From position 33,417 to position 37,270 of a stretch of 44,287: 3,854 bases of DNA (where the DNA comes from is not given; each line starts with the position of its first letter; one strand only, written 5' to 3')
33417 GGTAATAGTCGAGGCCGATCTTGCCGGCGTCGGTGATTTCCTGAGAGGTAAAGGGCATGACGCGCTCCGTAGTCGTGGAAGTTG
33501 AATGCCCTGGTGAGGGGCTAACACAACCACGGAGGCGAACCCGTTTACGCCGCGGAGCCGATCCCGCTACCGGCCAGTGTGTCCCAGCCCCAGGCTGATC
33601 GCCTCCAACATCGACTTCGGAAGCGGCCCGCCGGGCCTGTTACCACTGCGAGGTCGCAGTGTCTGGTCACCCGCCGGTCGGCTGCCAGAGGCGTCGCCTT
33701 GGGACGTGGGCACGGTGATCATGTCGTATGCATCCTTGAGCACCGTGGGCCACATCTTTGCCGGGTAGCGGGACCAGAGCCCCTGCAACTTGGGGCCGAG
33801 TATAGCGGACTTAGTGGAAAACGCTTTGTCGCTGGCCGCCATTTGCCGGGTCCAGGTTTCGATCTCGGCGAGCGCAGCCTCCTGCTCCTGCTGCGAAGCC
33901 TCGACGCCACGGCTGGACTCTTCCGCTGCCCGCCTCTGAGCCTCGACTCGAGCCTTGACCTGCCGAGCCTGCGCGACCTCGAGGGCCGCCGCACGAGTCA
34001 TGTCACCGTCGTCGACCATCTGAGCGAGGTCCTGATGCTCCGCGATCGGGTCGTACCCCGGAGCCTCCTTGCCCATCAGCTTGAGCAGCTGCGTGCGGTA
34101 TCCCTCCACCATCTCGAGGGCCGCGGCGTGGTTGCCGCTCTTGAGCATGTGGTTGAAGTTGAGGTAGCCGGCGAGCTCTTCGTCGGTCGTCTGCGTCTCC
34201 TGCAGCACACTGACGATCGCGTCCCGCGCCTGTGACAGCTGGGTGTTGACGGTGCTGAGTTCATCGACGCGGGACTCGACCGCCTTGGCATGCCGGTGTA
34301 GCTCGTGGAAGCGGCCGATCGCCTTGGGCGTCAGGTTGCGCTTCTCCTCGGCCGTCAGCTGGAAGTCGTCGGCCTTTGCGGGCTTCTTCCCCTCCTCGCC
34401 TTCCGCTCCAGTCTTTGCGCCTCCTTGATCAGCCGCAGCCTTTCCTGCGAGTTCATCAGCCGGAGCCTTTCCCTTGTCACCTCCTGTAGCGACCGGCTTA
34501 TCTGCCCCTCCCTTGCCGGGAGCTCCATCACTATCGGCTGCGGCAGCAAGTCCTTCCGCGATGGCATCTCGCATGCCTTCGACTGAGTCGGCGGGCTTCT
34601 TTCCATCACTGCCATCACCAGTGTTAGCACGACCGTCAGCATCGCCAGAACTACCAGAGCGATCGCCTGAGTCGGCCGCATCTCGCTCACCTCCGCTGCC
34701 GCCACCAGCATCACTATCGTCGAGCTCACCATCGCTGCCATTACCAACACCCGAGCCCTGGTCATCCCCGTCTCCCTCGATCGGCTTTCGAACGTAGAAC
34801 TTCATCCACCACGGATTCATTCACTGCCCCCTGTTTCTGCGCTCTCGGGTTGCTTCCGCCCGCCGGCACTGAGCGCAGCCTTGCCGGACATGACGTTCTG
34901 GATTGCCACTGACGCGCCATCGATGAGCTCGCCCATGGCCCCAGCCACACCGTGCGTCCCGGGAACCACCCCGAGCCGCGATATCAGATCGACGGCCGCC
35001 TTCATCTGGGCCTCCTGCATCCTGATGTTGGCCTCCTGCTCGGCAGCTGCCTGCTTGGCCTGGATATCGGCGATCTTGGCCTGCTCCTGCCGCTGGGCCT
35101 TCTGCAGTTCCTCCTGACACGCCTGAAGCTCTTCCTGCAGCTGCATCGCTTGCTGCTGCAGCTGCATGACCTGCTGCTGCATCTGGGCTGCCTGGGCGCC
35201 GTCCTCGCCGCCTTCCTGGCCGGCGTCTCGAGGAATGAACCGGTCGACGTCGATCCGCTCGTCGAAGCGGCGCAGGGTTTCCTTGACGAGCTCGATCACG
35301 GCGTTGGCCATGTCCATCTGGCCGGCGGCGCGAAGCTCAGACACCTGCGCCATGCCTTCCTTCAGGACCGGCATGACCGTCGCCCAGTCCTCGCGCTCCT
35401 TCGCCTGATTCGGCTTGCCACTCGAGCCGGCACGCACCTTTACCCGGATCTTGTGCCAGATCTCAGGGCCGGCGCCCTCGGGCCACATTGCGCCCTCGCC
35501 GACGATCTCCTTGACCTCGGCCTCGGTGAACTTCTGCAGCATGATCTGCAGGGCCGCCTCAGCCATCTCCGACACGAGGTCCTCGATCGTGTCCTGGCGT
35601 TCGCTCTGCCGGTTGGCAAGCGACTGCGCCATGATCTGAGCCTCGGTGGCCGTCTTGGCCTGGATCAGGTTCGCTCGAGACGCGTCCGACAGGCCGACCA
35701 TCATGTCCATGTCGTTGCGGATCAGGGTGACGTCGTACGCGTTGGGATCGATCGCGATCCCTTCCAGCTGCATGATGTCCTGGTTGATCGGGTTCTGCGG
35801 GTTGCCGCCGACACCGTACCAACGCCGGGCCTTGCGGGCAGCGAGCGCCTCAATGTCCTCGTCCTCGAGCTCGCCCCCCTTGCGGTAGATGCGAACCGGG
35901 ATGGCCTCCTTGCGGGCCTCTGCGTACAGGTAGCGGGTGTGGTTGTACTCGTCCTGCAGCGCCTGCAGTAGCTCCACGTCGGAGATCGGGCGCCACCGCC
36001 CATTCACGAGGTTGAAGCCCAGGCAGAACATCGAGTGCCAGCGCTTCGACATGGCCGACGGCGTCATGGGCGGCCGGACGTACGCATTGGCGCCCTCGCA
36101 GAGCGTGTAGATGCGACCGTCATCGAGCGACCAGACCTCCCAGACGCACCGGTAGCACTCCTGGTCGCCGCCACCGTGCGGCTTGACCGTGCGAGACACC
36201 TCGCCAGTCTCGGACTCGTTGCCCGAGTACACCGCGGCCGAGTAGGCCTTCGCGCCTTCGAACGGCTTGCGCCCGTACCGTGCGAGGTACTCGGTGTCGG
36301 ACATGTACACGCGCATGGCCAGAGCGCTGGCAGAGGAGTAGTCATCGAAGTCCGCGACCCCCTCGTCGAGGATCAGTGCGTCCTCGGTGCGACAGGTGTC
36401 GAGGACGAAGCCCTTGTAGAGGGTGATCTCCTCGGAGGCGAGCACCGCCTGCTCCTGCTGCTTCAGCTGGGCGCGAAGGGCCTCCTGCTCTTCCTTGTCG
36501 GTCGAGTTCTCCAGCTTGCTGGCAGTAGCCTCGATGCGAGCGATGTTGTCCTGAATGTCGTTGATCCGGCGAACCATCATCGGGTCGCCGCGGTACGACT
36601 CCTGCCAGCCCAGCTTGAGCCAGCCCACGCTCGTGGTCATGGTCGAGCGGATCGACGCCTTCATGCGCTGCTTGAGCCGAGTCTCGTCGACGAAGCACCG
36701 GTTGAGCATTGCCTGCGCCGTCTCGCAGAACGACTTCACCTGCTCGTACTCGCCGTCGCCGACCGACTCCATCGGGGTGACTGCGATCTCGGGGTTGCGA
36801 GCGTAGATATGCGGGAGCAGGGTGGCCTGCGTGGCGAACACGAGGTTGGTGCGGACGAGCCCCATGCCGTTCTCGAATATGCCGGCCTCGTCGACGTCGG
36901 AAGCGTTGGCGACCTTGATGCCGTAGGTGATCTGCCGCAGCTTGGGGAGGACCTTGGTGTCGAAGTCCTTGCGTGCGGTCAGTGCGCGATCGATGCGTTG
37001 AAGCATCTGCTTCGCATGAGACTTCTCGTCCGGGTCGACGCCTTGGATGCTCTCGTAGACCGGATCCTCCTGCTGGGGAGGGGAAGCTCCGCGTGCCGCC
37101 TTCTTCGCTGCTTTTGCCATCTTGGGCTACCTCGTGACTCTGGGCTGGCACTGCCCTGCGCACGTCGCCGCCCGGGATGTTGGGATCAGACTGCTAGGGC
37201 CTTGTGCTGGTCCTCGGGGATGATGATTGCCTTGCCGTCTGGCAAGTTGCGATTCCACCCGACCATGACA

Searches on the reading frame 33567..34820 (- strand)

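Call 9: search_protein_families(library=phrogs, proteins=[window:33567-34820:-], max_evalue=0.001)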
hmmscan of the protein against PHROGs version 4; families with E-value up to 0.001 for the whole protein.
window:33567-34820:- (417 aa): 0 families

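Call 16: search_protein_families(library=ncbifam, proteins=[window:33567-34820:-], max_evalue=0.1)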
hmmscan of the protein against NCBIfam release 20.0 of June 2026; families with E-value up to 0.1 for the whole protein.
window:33567-34820:- (417 aa): 0 families

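Call 81: search_protein_families(library=pfam, proteins=[window:33567-34820:-], max_evalue=1)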
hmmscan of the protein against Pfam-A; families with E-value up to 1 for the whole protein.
window:33567-34820:- (417 aa): 1 family
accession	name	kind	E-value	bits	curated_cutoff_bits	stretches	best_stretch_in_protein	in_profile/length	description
PF12325.13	TMF_TATA_bd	-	0.18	12.4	29.1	0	278-344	24-90/115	TATA element modulatory factor 1 TATA binding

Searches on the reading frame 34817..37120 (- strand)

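Call 9: search_protein_families(library=phrogs, proteins=[window:34817-37120:-], max_evalue=0.001)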
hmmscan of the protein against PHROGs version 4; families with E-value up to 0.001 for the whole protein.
window:34817-37120:- (767 aa): 0 families

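Call 16: search_protein_families(library=ncbifam, proteins=[window:34817-37120:-], max_evalue=0.1)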
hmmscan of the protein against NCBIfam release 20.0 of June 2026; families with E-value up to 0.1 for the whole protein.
window:34817-37120:- (767 aa): 0 families

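Call 81: search_protein_families(library=pfam, proteins=[window:34817-37120:-], max_evalue=1)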
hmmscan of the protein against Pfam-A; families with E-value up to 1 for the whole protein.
window:34817-37120:- (767 aa): 3 families
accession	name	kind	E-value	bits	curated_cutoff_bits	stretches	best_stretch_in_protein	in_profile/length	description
PF25481.1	Nucleoprot-TPR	-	0.00016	22.1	27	1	643-699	9-65/80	Nucleoprotein TPR-like domain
PF06810.17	Phage_scaffold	-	0.0043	17.5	35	1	639-717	31-107/170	Phage capsid assembly scaffolding protein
PF02852.28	Pyr_redox_dim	-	0.17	12.5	25.3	1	679-746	19-89/110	Pyridine nucleotide-disulphide oxidoreductase, dimerisation domain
